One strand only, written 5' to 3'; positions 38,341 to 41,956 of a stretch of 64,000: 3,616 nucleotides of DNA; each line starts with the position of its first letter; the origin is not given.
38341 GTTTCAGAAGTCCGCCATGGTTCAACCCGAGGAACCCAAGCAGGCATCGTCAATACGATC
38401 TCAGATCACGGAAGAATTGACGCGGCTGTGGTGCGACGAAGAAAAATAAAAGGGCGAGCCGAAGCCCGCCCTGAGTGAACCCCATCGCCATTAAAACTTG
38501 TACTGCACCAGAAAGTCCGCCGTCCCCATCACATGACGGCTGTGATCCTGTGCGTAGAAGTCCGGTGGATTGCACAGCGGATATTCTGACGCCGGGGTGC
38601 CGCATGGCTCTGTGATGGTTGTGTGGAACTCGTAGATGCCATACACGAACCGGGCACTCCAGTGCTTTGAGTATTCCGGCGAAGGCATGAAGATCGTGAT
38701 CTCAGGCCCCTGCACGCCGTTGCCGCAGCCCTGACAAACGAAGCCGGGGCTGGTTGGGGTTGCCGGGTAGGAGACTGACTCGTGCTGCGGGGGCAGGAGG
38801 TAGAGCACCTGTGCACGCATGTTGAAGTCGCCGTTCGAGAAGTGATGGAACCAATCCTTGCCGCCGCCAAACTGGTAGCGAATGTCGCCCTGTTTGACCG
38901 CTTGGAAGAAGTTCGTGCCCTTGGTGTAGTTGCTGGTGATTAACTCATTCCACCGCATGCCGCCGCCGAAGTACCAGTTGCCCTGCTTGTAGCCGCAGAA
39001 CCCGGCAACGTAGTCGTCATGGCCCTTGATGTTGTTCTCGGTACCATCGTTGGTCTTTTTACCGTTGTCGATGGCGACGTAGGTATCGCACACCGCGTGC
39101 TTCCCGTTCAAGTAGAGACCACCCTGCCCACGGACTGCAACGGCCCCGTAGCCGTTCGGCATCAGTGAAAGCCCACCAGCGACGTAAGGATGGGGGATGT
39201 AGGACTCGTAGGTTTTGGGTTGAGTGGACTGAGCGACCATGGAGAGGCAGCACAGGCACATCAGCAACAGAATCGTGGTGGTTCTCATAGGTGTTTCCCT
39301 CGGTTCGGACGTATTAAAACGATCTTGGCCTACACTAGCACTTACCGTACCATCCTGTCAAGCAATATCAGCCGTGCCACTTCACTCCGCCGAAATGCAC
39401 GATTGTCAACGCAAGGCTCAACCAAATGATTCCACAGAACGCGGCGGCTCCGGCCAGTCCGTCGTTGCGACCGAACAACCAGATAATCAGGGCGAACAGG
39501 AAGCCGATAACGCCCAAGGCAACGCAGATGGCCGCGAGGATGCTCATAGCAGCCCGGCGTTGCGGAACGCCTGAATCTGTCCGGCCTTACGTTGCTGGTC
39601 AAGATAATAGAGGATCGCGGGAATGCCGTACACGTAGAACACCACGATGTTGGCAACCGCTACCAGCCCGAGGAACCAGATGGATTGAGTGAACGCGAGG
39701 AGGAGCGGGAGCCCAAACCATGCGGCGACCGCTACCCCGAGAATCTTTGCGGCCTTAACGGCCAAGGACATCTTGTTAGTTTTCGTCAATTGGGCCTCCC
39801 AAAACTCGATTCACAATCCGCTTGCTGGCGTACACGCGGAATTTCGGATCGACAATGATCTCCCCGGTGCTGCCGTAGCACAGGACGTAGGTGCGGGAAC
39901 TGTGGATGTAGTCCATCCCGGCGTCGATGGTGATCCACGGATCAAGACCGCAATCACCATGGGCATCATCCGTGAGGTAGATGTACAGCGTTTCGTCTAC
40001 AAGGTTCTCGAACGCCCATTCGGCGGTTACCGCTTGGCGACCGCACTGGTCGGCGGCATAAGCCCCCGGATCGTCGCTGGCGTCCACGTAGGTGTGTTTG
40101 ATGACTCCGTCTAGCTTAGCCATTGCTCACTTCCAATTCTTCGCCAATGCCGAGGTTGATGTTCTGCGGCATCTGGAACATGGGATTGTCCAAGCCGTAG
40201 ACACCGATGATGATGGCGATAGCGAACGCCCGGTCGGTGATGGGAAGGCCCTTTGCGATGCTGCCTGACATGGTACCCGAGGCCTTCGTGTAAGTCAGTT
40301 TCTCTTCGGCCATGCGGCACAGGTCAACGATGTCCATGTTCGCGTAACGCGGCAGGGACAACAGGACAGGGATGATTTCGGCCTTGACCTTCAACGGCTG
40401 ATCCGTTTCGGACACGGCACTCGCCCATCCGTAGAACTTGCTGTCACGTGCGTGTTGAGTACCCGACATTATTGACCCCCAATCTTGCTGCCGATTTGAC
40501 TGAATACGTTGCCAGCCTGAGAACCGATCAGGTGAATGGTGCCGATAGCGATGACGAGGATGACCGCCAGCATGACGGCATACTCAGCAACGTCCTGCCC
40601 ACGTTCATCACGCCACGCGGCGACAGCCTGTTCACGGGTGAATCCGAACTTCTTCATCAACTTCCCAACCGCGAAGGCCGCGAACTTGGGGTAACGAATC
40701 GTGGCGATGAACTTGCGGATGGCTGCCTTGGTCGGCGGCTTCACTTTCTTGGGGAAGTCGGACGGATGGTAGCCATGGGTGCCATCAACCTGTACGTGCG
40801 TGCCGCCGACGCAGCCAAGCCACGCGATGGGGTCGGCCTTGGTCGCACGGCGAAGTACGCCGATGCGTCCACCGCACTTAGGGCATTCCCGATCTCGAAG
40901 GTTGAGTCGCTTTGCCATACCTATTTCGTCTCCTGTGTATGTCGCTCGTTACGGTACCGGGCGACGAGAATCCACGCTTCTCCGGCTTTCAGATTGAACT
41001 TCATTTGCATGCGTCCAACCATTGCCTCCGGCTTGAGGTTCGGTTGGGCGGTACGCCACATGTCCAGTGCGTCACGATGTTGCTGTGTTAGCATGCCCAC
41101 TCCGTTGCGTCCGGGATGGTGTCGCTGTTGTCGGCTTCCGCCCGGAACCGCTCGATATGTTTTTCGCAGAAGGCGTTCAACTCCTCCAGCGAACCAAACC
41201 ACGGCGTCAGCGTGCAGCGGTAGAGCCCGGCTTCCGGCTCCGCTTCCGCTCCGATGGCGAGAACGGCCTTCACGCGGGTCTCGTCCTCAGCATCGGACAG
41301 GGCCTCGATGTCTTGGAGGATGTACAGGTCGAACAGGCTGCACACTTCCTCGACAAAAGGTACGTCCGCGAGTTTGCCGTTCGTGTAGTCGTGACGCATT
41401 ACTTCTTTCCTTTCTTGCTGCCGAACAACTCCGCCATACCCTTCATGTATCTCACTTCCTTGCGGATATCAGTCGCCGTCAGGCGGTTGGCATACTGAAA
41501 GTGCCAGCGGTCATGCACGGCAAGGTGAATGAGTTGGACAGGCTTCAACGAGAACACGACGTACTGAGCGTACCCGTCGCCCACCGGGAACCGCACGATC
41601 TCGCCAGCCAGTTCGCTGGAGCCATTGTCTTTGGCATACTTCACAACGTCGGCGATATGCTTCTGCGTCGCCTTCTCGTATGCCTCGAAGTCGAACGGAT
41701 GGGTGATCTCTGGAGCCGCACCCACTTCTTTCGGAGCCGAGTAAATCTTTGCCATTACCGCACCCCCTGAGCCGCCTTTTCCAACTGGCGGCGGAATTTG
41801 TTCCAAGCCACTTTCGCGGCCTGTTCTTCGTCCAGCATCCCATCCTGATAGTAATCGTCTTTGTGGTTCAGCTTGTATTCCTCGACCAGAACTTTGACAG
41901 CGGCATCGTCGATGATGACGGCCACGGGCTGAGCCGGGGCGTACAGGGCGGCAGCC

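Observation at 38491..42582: Reverse-oriented accessory island with an OMP, membrane peptides, the Flp-pilin fusion and unknown proteins, bounded by a bidirectional terminator and a divergent promoter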

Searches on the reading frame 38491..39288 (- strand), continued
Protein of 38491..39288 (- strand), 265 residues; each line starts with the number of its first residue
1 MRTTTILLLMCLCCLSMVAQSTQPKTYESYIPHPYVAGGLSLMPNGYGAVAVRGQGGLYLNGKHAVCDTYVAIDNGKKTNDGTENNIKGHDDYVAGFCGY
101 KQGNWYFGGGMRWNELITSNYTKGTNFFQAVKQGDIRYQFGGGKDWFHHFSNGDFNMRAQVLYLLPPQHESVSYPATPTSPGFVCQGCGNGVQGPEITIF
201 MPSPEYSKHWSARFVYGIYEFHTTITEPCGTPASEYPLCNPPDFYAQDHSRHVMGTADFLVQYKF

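Call 102: search_protein_families(library=pfam, proteins=[P0269, P0275, P0277, P0289, P0292, P0314, P0336, P0363, P0375, P0265], max_evalue=0.01)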
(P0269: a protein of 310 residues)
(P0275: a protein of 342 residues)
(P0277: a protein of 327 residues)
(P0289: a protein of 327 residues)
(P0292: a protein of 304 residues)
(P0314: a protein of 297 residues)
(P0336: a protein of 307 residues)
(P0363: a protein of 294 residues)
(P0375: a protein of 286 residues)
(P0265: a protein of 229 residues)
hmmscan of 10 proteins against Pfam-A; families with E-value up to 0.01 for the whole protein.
P0269 (310 aa): 0 families

P0275 (342 aa): 0 families

P0277 (327 aa): 0 families

P0289 (327 aa): 0 families

P0292 (304 aa): 0 families

P0314 (297 aa): 1 family
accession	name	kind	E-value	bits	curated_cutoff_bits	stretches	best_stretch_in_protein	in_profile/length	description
PF13505.12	OMP_b-brl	-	0.00092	19.9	28.7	1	121-212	44-142/175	Outer membrane protein beta-barrel domain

P0336 (307 aa): 0 families

P0363 (294 aa): 0 families

P0375 (286 aa): 0 families

P0265 (229 aa): 0 families

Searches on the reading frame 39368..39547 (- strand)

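Call 6: search_protein_families(library=pfam, proteins=[window:39368-39547:-], max_evalue=0.1)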
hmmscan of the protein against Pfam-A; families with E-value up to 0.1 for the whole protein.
window:39368-39547:- (59 aa): 0 families

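Call 7: search_protein_families(library=phrogs, proteins=[window:39368-39547:-], max_evalue=0.1)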
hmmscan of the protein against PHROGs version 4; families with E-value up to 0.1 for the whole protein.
window:39368-39547:- (59 aa): 1 family
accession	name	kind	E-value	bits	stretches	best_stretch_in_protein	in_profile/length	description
phrog_12744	-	unknown function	0.048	15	1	5-27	51-73/83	-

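Call 44: search_protein_families(library=ncbifam, proteins=[window:39368-39547:-], max_evalue=1)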
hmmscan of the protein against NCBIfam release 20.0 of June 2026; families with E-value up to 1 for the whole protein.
window:39368-39547:- (59 aa): 0 families

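Call 96: search_protein_families(library=padloc, proteins=[window:39368-39547:-], max_evalue=0.1)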
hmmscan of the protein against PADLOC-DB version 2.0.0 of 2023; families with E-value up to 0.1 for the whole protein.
window:39368-39547:- (59 aa): 0 families

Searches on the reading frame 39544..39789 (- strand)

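Call 6: search_protein_families(library=pfam, proteins=[window:39544-39789:-], max_evalue=0.1)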
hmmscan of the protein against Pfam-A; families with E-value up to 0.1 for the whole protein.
window:39544-39789:- (81 aa): 2 families
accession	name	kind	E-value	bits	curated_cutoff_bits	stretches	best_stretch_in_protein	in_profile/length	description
PF06081.17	ArAE_1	-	0.0063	17.1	22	1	2-53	41-92/141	Aromatic acid exporter family member 1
PF13858.11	DUF4199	-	0.03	15.2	32.3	1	16-66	5-56/165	Protein of unknown function (DUF4199)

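Call 7: search_protein_families(library=phrogs, proteins=[window:39544-39789:-], max_evalue=0.1)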
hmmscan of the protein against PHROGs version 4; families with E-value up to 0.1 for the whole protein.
window:39544-39789:- (81 aa): 1 family
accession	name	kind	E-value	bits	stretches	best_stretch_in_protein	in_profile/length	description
phrog_15232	-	unknown function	0.047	15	1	16-67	14-68/71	-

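Call 44: search_protein_families(library=ncbifam, proteins=[window:39544-39789:-], max_evalue=1)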
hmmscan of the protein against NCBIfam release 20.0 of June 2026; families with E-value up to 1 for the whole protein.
window:39544-39789:- (81 aa): 1 family
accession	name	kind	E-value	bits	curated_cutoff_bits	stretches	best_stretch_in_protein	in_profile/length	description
NF041016.1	trans_reg_ArnR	equivalog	0.13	11.6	400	1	26-65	203-240/269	HTH-type transcriptional activator ArnR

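Call 96: search_protein_families(library=padloc, proteins=[window:39544-39789:-], max_evalue=0.1)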
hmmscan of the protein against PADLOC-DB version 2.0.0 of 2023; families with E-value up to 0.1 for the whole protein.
window:39544-39789:- (81 aa): 0 families

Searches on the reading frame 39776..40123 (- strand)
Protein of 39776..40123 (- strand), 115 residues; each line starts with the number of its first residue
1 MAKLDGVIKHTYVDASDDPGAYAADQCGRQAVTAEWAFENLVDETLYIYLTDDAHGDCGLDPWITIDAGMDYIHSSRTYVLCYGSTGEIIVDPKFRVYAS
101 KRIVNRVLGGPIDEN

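Call 6: search_protein_families(library=pfam, proteins=[window:39776-40123:-], max_evalue=0.1)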
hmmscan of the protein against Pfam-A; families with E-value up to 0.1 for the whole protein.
window:39776-40123:- (115 aa): 1 family
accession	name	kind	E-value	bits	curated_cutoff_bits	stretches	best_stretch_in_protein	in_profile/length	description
PF10959.13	DUF2761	-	0.0025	18.2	25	1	21-103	5-86/94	Protein of unknown function (DUF2761)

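Call 7: search_protein_families(library=phrogs, proteins=[window:39776-40123:-], max_evalue=0.1)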
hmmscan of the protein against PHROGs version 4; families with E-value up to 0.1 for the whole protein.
window:39776-40123:- (115 aa): 0 families

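Call 44: search_protein_families(library=ncbifam, proteins=[window:39776-40123:-], max_evalue=1)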
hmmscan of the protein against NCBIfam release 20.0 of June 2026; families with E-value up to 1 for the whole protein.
window:39776-40123:- (115 aa): 0 families

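Call 78: search_solved_structures(query=window:39776-40123:-, max_evalue=1)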
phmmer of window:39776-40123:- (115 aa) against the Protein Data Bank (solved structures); distinct sequences matched with E-value up to 1: 0.

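Call 96: search_protein_families(library=padloc, proteins=[window:39776-40123:-], max_evalue=0.1)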
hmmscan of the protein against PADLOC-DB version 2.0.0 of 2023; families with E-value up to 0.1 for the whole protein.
window:39776-40123:- (115 aa): 0 families

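Call 105: find_related_loci(query=window:39776-40123:-, collection=viral_contigs, flank=6000)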
Query window:39776-40123:- (115 aa) in viral_contigs; peptide patterns used: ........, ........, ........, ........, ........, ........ (x = any residue, [..] = any of these).
22 stretches matched a pattern, but none encodes a relative of the query by tblastn (E <= 1e-3).

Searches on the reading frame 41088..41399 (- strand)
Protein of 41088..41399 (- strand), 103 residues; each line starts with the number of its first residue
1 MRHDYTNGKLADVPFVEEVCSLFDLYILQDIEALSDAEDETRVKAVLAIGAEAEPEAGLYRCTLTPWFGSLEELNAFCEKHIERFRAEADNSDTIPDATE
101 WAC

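Call 6: search_protein_families(library=pfam, proteins=[window:41088-41399:-], max_evalue=0.1)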
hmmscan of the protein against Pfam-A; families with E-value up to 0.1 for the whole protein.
window:41088-41399:- (103 aa): 0 families

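Call 7: search_protein_families(library=phrogs, proteins=[window:41088-41399:-], max_evalue=0.1)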
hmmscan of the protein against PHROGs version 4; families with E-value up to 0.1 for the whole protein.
window:41088-41399:- (103 aa): 0 families

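Call 44: search_protein_families(library=ncbifam, proteins=[window:41088-41399:-], max_evalue=1)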
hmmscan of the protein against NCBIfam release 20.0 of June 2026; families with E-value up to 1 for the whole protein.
window:41088-41399:- (103 aa): 1 family
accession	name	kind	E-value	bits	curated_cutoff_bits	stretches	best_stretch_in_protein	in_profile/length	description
NF009505.0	PRK12863.1-6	equivalog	0.035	14.5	171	1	29-79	24-75/100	YciI-like protein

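Call 76: search_solved_structures(query=window:41088-41399:-, max_evalue=1)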
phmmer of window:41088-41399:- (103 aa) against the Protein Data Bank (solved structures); distinct sequences matched with E-value up to 1: 2.
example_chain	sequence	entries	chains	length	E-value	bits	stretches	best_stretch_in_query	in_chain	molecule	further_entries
5e4i_A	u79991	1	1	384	0.27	14.6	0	42-71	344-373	Contactin-5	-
7b4w_A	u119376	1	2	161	0.89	12.9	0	35-76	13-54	Broadly neutralizing DARPin bnD.3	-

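Call 96: search_protein_families(library=padloc, proteins=[window:41088-41399:-], max_evalue=0.1)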
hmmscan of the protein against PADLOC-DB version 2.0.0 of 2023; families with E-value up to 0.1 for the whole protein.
window:41088-41399:- (103 aa): 0 families

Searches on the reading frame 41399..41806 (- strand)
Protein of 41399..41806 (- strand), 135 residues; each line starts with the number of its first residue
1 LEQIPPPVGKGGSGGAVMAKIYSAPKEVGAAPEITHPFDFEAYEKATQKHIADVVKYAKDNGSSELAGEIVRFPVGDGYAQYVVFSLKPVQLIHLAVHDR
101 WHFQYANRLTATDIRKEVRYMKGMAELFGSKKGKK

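Call 6: search_protein_families(library=pfam, proteins=[window:41399-41806:-], max_evalue=0.1)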
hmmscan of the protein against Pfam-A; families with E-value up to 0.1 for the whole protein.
window:41399-41806:- (135 aa): 0 families

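Call 7: search_protein_families(library=phrogs, proteins=[window:41399-41806:-], max_evalue=0.1)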
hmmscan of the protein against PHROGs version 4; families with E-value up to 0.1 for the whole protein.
window:41399-41806:- (135 aa): 0 families

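Call 44: search_protein_families(library=ncbifam, proteins=[window:41399-41755:-], max_evalue=1)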
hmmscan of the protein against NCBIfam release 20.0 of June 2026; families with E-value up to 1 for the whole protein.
window:41399-41755:- (118 aa): 0 families

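Call 77: search_solved_structures(query=window:41399-41755:-, max_evalue=1)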
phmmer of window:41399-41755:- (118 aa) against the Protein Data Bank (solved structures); distinct sequences matched with E-value up to 1: 1.
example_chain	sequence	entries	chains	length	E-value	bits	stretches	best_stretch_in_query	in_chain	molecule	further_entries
4hpe_A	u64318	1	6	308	0.59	13.9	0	20-68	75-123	Putative cell wall hydrolase Tn916-like,CTn1-Orf17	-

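Call 96: search_protein_families(library=padloc, proteins=[window:41399-41755:-], max_evalue=0.1)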
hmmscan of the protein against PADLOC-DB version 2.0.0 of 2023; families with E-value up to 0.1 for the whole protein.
window:41399-41755:- (118 aa): 0 families

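Call 106: find_related_loci(query=window:41399-41755:-, collection=viral_contigs, flank=6000)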
Query window:41399-41755:- (118 aa) in viral_contigs; peptide patterns used: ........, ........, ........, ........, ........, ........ (x = any residue, [..] = any of these).
14 stretches matched a pattern; 3 encode a relative of the query (tblastn E <= 1e-3); 3 distinct loci.
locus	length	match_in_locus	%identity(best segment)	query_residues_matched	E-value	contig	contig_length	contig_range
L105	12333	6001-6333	44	1-114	1e-29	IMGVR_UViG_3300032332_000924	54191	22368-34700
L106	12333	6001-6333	43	1-114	5e-29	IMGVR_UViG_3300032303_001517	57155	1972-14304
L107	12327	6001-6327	41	1-111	8e-21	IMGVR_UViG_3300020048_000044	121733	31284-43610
